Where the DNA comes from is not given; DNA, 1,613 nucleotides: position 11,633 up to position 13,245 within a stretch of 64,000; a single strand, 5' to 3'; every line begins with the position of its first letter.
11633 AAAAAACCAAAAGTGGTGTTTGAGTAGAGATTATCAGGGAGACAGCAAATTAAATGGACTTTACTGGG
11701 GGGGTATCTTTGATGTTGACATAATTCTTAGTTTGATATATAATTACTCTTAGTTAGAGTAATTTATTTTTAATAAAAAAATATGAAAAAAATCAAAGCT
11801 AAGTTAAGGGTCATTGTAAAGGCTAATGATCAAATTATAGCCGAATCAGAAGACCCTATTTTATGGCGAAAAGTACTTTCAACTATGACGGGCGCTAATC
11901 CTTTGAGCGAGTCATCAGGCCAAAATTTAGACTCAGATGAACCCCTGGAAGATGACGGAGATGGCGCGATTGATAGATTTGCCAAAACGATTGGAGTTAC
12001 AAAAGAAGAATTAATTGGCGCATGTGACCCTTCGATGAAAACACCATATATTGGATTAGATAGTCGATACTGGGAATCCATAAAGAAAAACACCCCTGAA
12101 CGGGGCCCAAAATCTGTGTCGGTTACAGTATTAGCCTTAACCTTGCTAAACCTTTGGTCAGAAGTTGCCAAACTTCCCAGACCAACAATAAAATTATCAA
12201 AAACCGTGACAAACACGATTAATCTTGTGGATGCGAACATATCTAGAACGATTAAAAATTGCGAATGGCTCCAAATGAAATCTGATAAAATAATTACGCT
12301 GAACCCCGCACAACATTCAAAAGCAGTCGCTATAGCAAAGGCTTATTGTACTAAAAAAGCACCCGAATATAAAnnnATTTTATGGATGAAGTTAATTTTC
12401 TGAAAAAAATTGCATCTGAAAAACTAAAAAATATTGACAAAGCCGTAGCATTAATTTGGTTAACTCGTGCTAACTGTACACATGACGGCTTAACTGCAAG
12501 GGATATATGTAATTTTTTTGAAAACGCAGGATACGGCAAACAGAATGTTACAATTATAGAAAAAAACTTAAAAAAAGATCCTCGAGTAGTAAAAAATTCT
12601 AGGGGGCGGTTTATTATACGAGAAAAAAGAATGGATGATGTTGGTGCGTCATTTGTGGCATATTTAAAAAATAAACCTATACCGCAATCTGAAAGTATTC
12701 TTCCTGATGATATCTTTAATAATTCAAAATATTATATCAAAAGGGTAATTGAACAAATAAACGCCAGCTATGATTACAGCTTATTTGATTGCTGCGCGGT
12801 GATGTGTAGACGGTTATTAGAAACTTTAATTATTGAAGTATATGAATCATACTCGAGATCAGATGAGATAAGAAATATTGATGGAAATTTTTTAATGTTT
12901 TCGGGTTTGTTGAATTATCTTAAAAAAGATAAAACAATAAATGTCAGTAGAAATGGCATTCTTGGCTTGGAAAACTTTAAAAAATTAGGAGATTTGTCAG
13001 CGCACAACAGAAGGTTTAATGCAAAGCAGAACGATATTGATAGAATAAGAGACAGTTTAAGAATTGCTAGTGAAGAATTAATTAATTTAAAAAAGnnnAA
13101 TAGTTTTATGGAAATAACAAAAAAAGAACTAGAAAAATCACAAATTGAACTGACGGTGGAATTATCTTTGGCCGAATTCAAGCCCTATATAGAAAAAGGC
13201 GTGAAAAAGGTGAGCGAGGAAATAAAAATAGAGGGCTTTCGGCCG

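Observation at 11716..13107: AT-rich two-gene cassette with consensus promoter, operator-like palindrome and a DUF4145/HEPN-like protein, inserted directly upstream of tig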

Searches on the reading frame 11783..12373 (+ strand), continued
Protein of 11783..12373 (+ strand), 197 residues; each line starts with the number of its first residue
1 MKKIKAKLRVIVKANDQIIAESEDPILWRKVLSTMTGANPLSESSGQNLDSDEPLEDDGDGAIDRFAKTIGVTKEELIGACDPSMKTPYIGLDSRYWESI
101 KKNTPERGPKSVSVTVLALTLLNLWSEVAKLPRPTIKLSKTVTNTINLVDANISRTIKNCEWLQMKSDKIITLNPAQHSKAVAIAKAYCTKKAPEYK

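Call 90: fold_search(model_id=the predicted structure, library=viral)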
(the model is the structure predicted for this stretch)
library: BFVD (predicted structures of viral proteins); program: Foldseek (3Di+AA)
matches with E <= 10: 123; with E <= 0.001: 0
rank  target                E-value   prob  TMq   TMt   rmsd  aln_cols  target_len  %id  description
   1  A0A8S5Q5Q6            1.6e-01  0.06  0.13  0.13  18.4       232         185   12  NinB protein [Myoviridae sp. ctAca11]
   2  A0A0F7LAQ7            5.4e-01  0.06  0.13  0.07  18.1       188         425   11  Uncharacterized protein [uncultured marine virus]
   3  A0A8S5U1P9            5.8e-01  0.06  0.16  0.15  19.7       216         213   15  GEWL-like protein [Siphoviridae sp. ctdHi7]
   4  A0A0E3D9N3            6.1e-01  0.10  0.23  0.17  21.3       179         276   12  Uncharacterized protein [Bacillus phage BCP8-2]
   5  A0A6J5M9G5            8.1e-01  0.05  0.17  0.12  21.7       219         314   12  DUF3489 domain-containing protein [uncultured Caudovirales phage]
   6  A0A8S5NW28            9.6e-01  0.25  0.25  0.44   6.0        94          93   14  Z DNA-binding protein [Siphoviridae sp. ctTnV63]
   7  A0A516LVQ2            1.0e+00  0.02  0.13  0.10  25.3       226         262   10  (no name in the UniProt tables at hand)
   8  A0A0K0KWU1            1.4e+00  0.09  0.11  0.31   7.7        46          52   22  Uncharacterized protein [Prochlorococcus phage P-TIM68]
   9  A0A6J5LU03            1.6e+00  0.06  0.20  0.19  17.6       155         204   12  Transcription regulator TrmB, N-terminal [uncultured Caudovirales phage]
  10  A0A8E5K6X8            1.7e+00  0.05  0.17  0.21  16.4       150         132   15  (no name in the UniProt tables at hand)
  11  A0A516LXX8            1.7e+00  0.05  0.17  0.19  15.9       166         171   11  (no name in the UniProt tables at hand)
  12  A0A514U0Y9            1.8e+00  0.02  0.13  0.12  17.5       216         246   11  Uncharacterized protein [Gordonia phage Phendrix]
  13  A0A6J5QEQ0            1.9e+00  0.04  0.15  0.15  16.4       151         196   16  Chromosomal replication initiator, DnaA C-terminal [uncultured Caudovirales phage]
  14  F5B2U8                1.9e+00  0.02  0.13  0.03  16.8       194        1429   15  RNA-directed RNA polymerase [Trichomonas vaginalis virus 1]
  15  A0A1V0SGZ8            2.1e+00  0.02  0.15  0.10  13.8       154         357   13  Uncharacterized protein [Hokovirus HKV1]
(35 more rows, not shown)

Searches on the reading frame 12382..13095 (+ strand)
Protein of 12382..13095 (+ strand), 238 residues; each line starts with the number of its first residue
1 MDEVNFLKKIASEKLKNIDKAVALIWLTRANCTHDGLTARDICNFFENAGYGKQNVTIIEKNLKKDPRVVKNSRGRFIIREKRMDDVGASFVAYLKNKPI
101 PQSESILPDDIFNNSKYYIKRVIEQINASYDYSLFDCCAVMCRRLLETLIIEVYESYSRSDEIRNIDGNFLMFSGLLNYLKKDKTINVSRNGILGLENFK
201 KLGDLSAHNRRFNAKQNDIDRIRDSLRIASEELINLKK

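Call 4: search_protein_families(library=pfam, proteins=[window:12382-13095:+], max_evalue=1)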
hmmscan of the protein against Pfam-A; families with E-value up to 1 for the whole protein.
window:12382-13095:+ (238 aa): 3 families
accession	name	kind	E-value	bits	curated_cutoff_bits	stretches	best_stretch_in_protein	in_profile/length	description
PF13614.12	AAA_31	-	0.062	13.7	27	1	113-139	101-127/177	AAA domain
PF18771.7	APOBEC3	-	0.094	13.3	27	1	3-49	34-77/137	APOBEC3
PF13643.11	DUF4145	-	0.1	13.1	23.1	1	136-219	12-80/88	Domain of unknown function (DUF4145)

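Call 5: search_protein_families(library=padloc, proteins=[window:12382-13095:+], max_evalue=1)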
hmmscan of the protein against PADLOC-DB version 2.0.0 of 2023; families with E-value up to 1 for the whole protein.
window:12382-13095:+ (238 aa): 0 families

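Call 6: search_protein_families(library=ncbifam, proteins=[window:12382-13095:+], max_evalue=1)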
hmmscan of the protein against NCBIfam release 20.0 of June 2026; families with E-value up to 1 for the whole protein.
window:12382-13095:+ (238 aa): 0 families

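Call 7: search_protein_families(library=phrogs, proteins=[window:12382-13095:+], max_evalue=1)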
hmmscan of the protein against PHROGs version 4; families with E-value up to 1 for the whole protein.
window:12382-13095:+ (238 aa): 3 families
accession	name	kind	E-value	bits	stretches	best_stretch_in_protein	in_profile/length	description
phrog_2039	-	unknown function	0.0089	16.2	1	122-188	190-254/312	-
phrog_2638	-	unknown function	0.23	12.9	1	118-158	7-46/120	-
phrog_3547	-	tail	0.32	9.6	1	20-102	1432-1516/1767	tail length tape measure protein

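Call 8: find_homologous_proteins(query=window:12382-13095:+, max_evalue=0.001)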
Query window:12382-13095:+ (238 aa): 638 proteins with E <= 0.001 among 2642 candidates; the best 120 are listed.
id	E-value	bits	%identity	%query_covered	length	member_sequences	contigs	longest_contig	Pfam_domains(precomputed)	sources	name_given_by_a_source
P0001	1.2e-151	521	100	100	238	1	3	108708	-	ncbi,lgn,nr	ncbi:MAG: hypothetical protein PHZ04_03655 [Patescibacteria group bacterium]|nr:hypothetical protein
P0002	1.2e-84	302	60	99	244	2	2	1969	-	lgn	-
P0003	1.4e-80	288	56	99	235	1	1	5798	PF13643.12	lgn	-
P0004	2.9e-74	268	54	100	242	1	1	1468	-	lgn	-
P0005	3.8e-74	267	49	99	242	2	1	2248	-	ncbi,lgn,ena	-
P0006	2.8e-73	264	49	99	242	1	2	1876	-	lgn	-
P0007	3.4e-72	261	52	97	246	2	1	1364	-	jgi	-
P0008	5.9e-72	260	52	97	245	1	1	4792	-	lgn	-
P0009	1.2e-71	259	50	99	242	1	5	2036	-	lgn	-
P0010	1.3e-71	259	49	100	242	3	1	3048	-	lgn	-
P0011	1.4e-71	259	48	99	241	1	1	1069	-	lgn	-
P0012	1.7e-71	259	51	99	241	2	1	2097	-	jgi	jgi:hypothetical protein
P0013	1.7e-71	259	49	99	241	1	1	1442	-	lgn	-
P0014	2.3e-71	258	49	99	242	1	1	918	-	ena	-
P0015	3.9e-71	257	49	98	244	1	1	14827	-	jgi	jgi:hypothetical protein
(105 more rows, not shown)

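Call 15: search_protein_families(library=pfam, alignment_id=A1, max_evalue=0.1)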
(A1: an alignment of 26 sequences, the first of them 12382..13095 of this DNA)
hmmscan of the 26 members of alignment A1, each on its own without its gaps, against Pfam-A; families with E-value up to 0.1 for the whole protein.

A. member 1, window:12382-13095:+ (238 aa): 2 families
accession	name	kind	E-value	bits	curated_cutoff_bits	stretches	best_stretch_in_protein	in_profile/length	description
PF13614.12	AAA_31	-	0.062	13.7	27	0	113-139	101-127/177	AAA domain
PF18771.7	APOBEC3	-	0.094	13.3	27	0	3-49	34-77/137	APOBEC3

B. families by the number of members that match (of 26 scanned): 8 families
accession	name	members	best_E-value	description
PF13643.11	DUF4145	22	1.7e-05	Domain of unknown function (DUF4145)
PF22181.1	TarS_linker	1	0.0072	Glycosyl transferase TarS linker domain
PF05066.19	HARE-HTH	1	0.029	HB1, ASXL, restriction endonuclease HTH domain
PF20779.2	MACPF_D2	1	0.06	MACPF protein, D2 domain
PF13614.12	AAA_31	1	0.062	AAA domain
PF25218.1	TseH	1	0.069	Type VI secretion system effector TseH-like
PF23873.1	DUF7228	1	0.082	Family of unknown function (DUF7228)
PF18771.7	APOBEC3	1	0.094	APOBEC3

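Call 16: search_solved_structures(query=A1, max_evalue=10, show_alignments=3)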
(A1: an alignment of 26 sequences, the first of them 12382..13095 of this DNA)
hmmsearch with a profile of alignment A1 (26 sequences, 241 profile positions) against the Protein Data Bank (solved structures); distinct sequences matched with E-value up to 10: 0.

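Call 17: find_related_loci(query=A1, collection=genome_contigs, flank=8000)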
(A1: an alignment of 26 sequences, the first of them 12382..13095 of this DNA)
Query A1 (238 aa) in genome_contigs; peptide patterns used: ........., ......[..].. (x = any residue, [..] = any of these).
85 stretches matched a pattern; 83 encode a relative of the query (tblastn E <= 1e-3); the best 80 are kept; 79 distinct loci.
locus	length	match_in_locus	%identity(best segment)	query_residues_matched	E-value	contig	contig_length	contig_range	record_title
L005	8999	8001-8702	50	1-234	3e-75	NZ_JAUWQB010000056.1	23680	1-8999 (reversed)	MAG: Desulfobacula sp. isolate CSMAG_2491 CSMAG_2491_k141_575187_length_23680_cov_17.9263, whole genome shotgun sequence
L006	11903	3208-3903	49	5-236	5e-74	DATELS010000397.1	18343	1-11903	MAG TPA_asm: Thermoanaerobaculia bacterium isolate SMAG_U8922 k141_1700617, whole genome shotgun sequence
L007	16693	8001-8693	49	5-236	2e-73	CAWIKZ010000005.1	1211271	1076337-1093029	MAG: uncultured Acidobacteriaceae bacterium isolate MFD03323.bin.1.140 genome assembly, contig: contig_26866, whole geno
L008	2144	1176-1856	49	6-232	2e-75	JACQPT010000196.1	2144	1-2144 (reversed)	MAG: Ignavibacteriales bacterium isolate NC_groundwater_1314_Ag_S-0.2um_51_42 S_p2_S4_coassembly_k141_3011553, whole gen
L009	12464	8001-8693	49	6-236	8e-73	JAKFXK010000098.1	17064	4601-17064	MAG: Nevskiaceae bacterium isolate ND3_Bin_16 ND3_0000676, whole genome shotgun sequence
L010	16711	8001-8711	49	4-238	2e-72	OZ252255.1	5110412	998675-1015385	MAG: Inquilinaceae bacterium isolate 34d7c57b-c46d-4362-b7ad-d9942087cf57 genome assembly, chromosome: 1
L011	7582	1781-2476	50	5-236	2e-72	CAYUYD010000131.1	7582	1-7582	MAG TPA_asm: uncultured Planctomycetaceae bacterium isolate SRP256446_co1_86 genome assembly, contig: NODE_5949_length_7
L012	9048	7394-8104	44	1-236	1e-71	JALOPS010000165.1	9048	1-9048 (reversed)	MAG: Gemmatimonadaceae bacterium isolate Prado135 scaffold_16597, whole genome shotgun sequence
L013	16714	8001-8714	47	1-238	3e-71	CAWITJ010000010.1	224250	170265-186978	MAG: uncultured Acidobacteriaceae bacterium isolate MFD09671.bin.1.182 genome assembly, contig: contig_56667, whole geno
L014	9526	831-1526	48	5-236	8e-71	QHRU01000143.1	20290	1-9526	MAG: Candidatus Rokuibacteriota bacterium isolate AR7 14_0929_02_30cm_scaffold_1507_curated, whole genome shotgun sequen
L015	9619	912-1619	49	1-236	2e-70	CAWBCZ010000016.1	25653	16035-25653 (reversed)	MAG: uncultured Acidobacteriaceae bacterium isolate MFD00731.bin.1.270 genome assembly, contig: contig_85748, whole geno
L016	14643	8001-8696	46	6-236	7e-69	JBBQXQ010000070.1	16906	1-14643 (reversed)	MAG: Gemmatimonadales bacterium isolate Co_metawrap_2123 Cmw_2123_k141_2972380_length_16906_cov_9.2259, whole genome sho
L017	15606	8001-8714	45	1-238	2e-68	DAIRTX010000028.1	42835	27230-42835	MAG TPA_asm: Verrucomicrobiota bacterium isolate CTOTU10862 NODE_117_length_42835_cov_9.407387, whole genome shotgun seq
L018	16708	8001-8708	46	1-236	3e-68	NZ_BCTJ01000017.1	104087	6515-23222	Hydrogenophaga palleronii NBRC 102513, whole genome shotgun sequence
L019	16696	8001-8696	45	5-236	8e-68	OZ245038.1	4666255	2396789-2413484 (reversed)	MAG: Longimicrobiales bacterium isolate 807038de-aefe-471d-ae67-543ac60dfc04 genome assembly, chromosome: 1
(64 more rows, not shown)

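Call 38: predict_structure(alignment_id=A1)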
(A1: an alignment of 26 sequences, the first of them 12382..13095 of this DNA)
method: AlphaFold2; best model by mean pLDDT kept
length: 238 residues; sequences in the alignment: 26
mean_pLDDT: 88.9   pTM: 0.58
mean pLDDT of the five models: 88.9, 88.4, 88.2, 88.2, 87.5
residues with pLDDT >= 90: 147; 70-90: 75; 50-70: 16; < 50: 0
segments of 3 or more residues with pLDDT < 50: none
pLDDT, mean of each block of 10 residues (from residue 1): 88 89 92 84 94 94 96 93 89 71 85 88 91 88 94 95 93 94 92 92 67 83 93 90
secondary structure, 60 per line:
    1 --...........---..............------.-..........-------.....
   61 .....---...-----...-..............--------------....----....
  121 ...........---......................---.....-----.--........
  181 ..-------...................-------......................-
elements in order: H3-13 H17-30 H39-48 H56-65 E69-71 E77-79 H81-94 H109-112 H117-131 H135-156 H160-163 H173-182 H190-208 H216-237

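Call 42: fold_search(model_id=the predicted structure, library=pdb)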
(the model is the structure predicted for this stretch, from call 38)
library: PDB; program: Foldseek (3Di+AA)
matches with E <= 10: 362; with E <= 0.001: 0
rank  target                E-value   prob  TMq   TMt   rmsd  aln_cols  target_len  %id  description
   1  2f5c                  3.9e-01  0.75  0.24  0.38  16.2       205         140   11  Bacillus subtilis Manganese transport regulator (MNTR) bound to manganese, hexagonal crystal form (released 2006-03-07)
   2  6j05_B                4.1e-01  0.72  0.21  0.42   8.9       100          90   19  Structures of two ArsR As(III)-responsive repressors: implications for the mechanism of derepression (released 2019-07-03)
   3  4hx8_A                4.3e-01  0.57  0.22  0.37  15.9       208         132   12  Structure of metal-free MNTR mutant E11K (released 2012-11-21)
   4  2hyf_A                6.5e-01  0.47  0.23  0.38  15.9       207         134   12  The Structure of apo-MntR from Bacillus subtilis, selenomethionine derivative (released 2006-11-07)
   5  2f5f_A                6.5e-01  0.44  0.23  0.37  16.1       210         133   12  Bacillus subtilis manganese transport regulator (MNTR) bound to manganese, AC conformation, pH 8.5 (released 2006-03-07)
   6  2fbh                  6.8e-01  0.38  0.22  0.33   9.4       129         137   12  The crystal structure of transcriptional regulator PA3341 (released 2005-12-20)
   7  6tug_H                6.8e-01  0.23  0.25  0.16  20.3       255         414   15  Enterococcus italicus Csm6 bound to cyclic hexa-2'-fluoro-hexa-dAMP (released 2020-02-26)
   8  6az6_B                7.5e-01  0.14  0.23  0.25  14.5       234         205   14  Streptococcus agalactiae GntR (released 2017-12-20)
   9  3cdh_A                8.2e-01  0.63  0.22  0.34   5.6        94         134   14  Crystal structure of the MarR family transcriptional regulator SPO1453 from Silicibacter pomeroyi DSS-3 (released 2008-03-18)
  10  4hv6_B                8.6e-01  0.38  0.23  0.38  15.5       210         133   11  Structure of MNTR H77A mutant in apo- and mn-bound forms (released 2012-11-21)
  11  2ev6_B                8.6e-01  0.35  0.23  0.37  16.0       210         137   11  Bacillus subtilis manganese transport regulator (MNTR) bound to zinc (released 2006-03-07)
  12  6kta_B                9.0e-01  0.41  0.22  0.36  15.4       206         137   11  Crystal structure of B. halodurans MntR in apo form (released 2019-12-04)
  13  5a97_C                9.0e-01  0.05  0.13  0.08  21.7       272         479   12  Hazara virus nucleocapsid protain (released 2016-01-13)
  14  2hyg                  9.9e-01  0.51  0.24  0.40  15.6       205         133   10  The Structure of apo-MntR from Bacillus subtilis, Native Form (released 2006-11-07)
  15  5y8t_B                9.9e-01  0.18  0.22  0.29  17.6       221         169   10  Crystal structure of Bacillus subtilis PadR in complex with p-coumaric acid (released 2017-11-29)
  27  2hsb                  1.3e+00  0.99  0.41  0.72   2.6       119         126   10  Crystal structure of a hepn domain containing protein (af_0298) from archaeoglobus fulgidus at 1.95 A resolution (released 2006-08-15)
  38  2q00_B                1.6e+00  0.89  0.36  0.64   4.2       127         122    9  Crystal structure of the P95883_SULSO protein from Sulfolobus solfataricus. NESG target SsR10. (released 2007-05-29)
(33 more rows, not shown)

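Call 58: search_dna_similar(query=window:12382-13095:+, collection=plasmids, mode=protein, max_evalue=0.00001, max_rows=25)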
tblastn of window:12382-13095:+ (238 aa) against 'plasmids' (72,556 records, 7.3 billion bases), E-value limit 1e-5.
No match.

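Call 59: search_dna_similar(query=window:12382-13095:+, collection=phages, mode=protein, max_evalue=0.00001, max_rows=25)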
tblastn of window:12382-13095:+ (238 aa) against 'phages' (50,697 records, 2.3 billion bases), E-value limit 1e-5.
No match.

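Call 60: find_related_loci(query=A1, collection=viral_contigs, flank=8000)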
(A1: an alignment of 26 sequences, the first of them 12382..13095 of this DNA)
Query A1 (238 aa) in viral_contigs; peptide patterns used: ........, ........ (x = any residue, [..] = any of these).
4 stretches matched a pattern, but none encodes a relative of the query by tblastn (E <= 1e-3).
